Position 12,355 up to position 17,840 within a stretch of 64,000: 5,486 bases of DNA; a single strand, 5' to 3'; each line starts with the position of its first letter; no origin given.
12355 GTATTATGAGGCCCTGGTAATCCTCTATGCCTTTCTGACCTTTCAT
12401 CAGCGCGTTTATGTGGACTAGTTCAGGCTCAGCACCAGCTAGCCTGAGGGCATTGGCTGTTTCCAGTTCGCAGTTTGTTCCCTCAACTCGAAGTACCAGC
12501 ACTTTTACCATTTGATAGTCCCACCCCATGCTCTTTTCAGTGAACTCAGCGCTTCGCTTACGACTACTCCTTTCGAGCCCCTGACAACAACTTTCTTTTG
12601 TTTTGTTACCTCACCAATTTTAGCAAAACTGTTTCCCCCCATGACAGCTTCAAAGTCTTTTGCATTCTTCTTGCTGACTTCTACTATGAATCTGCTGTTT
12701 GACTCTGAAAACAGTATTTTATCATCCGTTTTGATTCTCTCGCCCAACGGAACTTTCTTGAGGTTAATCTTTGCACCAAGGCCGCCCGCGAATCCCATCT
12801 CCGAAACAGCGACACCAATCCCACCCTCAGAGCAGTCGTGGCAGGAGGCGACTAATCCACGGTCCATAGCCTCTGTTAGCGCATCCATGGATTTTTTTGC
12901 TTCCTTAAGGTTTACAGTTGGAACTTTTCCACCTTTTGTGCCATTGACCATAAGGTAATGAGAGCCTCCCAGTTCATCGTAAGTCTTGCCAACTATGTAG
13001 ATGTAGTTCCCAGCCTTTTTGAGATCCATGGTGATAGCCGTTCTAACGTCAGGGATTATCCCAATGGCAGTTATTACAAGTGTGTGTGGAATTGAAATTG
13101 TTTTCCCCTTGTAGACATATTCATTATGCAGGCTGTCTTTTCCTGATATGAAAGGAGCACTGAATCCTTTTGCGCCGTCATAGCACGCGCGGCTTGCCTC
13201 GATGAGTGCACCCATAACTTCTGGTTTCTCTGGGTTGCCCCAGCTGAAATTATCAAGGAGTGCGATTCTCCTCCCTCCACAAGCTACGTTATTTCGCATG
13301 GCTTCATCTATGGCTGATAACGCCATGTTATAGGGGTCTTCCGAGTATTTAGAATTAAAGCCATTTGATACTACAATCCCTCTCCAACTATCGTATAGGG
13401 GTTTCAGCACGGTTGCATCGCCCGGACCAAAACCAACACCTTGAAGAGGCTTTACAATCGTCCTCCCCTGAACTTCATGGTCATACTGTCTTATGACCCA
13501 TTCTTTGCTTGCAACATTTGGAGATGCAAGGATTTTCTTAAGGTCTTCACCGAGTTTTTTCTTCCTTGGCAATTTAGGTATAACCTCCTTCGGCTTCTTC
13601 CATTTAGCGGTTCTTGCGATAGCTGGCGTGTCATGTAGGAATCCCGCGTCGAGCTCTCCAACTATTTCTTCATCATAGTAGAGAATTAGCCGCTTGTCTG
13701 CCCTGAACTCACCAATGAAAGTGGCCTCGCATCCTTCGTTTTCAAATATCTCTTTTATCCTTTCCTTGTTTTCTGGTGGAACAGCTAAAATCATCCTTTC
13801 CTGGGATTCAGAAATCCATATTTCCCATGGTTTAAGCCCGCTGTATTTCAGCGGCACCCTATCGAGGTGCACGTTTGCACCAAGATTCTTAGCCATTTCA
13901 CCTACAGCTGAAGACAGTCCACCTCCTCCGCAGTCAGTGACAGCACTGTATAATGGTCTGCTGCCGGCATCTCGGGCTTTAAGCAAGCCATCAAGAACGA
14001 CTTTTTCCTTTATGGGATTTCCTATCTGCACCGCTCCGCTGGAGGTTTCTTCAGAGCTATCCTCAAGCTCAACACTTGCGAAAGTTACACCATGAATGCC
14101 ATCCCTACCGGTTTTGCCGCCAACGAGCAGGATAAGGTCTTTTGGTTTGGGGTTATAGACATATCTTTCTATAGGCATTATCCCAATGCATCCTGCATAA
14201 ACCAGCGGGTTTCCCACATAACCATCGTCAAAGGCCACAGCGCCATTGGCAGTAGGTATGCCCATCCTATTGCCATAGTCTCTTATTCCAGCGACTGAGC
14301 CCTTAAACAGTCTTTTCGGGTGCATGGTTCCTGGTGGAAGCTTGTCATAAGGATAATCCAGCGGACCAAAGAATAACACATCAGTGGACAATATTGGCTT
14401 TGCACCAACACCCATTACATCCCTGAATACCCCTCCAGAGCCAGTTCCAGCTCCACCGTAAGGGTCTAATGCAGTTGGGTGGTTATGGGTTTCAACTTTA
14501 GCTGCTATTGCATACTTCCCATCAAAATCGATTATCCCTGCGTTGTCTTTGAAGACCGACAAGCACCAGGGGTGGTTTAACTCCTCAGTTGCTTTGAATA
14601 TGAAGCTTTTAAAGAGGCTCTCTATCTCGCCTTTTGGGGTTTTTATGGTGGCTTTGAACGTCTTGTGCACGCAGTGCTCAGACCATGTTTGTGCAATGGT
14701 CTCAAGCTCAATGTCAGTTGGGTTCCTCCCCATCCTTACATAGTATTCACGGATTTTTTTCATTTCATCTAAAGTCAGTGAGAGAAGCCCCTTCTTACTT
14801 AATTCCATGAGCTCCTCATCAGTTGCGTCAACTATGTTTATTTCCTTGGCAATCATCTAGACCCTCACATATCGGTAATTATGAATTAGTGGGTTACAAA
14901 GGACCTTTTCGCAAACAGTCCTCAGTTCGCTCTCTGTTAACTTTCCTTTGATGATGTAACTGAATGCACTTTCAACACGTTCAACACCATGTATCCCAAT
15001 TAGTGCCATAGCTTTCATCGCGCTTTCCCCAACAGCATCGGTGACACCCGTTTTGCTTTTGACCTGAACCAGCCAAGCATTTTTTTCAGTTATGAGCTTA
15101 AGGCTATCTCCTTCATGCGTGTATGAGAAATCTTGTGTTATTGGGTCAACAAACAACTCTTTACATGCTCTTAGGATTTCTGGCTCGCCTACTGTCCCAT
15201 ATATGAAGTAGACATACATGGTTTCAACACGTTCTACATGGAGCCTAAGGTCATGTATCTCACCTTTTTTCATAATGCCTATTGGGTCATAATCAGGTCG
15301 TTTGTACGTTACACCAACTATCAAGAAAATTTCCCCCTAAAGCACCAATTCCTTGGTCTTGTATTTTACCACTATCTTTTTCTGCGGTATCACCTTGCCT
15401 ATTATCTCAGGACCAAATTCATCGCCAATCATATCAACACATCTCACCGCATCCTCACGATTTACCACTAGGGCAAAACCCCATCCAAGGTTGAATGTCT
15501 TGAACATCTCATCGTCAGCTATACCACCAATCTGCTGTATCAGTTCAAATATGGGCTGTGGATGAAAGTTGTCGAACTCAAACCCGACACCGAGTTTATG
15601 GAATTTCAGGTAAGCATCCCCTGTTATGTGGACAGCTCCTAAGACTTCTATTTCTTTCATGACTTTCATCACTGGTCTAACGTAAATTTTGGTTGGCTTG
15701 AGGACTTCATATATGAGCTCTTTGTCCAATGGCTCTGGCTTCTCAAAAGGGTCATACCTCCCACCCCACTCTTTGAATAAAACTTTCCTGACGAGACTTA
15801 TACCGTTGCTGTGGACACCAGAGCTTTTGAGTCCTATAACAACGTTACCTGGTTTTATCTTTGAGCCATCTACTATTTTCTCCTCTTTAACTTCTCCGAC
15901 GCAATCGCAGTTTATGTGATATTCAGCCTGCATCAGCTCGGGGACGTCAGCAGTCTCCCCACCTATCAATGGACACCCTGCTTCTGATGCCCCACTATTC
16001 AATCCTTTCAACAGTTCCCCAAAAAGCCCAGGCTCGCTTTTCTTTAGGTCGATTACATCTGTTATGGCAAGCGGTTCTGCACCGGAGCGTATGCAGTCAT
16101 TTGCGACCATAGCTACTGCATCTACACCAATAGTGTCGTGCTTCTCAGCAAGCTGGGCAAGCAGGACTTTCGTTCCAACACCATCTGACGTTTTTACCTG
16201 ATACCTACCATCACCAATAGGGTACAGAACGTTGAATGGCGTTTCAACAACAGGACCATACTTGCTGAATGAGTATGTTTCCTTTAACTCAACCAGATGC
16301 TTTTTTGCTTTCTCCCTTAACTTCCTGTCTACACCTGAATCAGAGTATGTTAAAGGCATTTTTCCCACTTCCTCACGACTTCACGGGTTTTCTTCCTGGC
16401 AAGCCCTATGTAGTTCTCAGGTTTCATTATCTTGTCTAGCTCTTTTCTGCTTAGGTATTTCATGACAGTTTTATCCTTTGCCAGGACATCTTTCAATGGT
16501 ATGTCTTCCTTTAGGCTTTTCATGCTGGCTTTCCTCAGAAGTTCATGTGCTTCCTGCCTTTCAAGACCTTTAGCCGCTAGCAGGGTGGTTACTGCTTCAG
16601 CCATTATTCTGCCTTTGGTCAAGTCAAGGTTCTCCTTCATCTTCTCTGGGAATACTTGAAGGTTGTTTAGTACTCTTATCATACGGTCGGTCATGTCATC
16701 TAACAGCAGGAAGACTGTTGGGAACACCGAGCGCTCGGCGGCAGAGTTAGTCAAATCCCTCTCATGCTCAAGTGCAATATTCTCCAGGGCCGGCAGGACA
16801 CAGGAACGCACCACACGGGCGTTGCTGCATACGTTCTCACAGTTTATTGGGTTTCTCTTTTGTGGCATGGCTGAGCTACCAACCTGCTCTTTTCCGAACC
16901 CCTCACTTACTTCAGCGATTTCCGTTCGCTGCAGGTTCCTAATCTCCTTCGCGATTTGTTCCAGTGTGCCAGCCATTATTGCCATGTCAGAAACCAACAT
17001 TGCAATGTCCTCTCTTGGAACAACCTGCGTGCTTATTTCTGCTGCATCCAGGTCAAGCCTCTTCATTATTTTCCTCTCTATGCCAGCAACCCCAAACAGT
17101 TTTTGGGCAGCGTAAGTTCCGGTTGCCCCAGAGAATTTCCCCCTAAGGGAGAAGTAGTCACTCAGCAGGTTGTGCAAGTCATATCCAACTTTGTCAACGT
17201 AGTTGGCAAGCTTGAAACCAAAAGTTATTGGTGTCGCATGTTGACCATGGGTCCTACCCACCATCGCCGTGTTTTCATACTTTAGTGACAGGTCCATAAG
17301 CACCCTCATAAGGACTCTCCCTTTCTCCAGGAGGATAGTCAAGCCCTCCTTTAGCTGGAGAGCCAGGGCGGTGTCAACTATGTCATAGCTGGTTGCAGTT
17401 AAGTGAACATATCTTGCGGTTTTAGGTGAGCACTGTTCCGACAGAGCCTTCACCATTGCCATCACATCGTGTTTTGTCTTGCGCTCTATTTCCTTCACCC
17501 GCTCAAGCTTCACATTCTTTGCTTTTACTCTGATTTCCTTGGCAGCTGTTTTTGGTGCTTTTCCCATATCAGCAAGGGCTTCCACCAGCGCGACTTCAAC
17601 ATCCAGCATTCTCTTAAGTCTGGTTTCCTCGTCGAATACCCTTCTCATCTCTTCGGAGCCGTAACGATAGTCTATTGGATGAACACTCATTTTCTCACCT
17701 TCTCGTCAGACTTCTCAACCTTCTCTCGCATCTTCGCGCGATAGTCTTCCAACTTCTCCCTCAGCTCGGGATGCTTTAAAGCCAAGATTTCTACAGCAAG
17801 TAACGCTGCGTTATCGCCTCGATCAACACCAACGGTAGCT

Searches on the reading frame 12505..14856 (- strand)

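Call 69: search_protein_families(library=pfam, proteins=[window:12505-14856:-], max_evalue=1e-8)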
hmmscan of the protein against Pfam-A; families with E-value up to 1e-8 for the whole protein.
window:12505-14856:- (783 aa): 3 families
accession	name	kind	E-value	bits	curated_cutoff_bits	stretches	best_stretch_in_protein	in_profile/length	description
PF02769.27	AIRS_C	-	3.3e-58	196.7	23.1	2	238-394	2-155/156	AIR synthase related protein, C-terminal domain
PF00586.29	AIRS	-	8.1e-31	107.2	24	1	104-227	2-112/112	AIR synthase related protein, N-terminal domain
PF18072.6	FGAR-AT_linker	-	4.9e-19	69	26.6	1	16-65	1-50/50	Formylglycinamide ribonucleotide amidotransferase linker domain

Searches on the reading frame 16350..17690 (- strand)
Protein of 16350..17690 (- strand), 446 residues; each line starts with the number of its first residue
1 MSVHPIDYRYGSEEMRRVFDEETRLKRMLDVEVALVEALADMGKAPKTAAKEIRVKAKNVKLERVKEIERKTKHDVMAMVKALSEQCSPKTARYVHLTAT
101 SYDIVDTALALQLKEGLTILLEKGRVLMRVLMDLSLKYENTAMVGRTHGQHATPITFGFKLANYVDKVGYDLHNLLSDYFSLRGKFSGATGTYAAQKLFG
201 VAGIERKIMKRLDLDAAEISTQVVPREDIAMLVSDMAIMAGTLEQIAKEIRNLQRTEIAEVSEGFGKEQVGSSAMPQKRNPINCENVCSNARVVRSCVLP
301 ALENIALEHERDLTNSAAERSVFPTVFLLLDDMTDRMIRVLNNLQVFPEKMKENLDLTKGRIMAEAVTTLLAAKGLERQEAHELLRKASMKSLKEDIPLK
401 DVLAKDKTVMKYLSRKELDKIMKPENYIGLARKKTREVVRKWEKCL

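Call 69: search_protein_families(library=pfam, proteins=[window:16350-17690:-], max_evalue=1e-8)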
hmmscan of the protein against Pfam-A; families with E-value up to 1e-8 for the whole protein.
window:16350-17690:- (446 aa): 2 families
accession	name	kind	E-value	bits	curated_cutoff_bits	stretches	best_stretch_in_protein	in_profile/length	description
PF00206.25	Lyase_1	-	1e-45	157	27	1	12-294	7-310/312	Lyase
PF10397.14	ADSL_C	-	2.7e-19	69.7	32.7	1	360-437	1-78/79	Adenylosuccinate lyase C-terminus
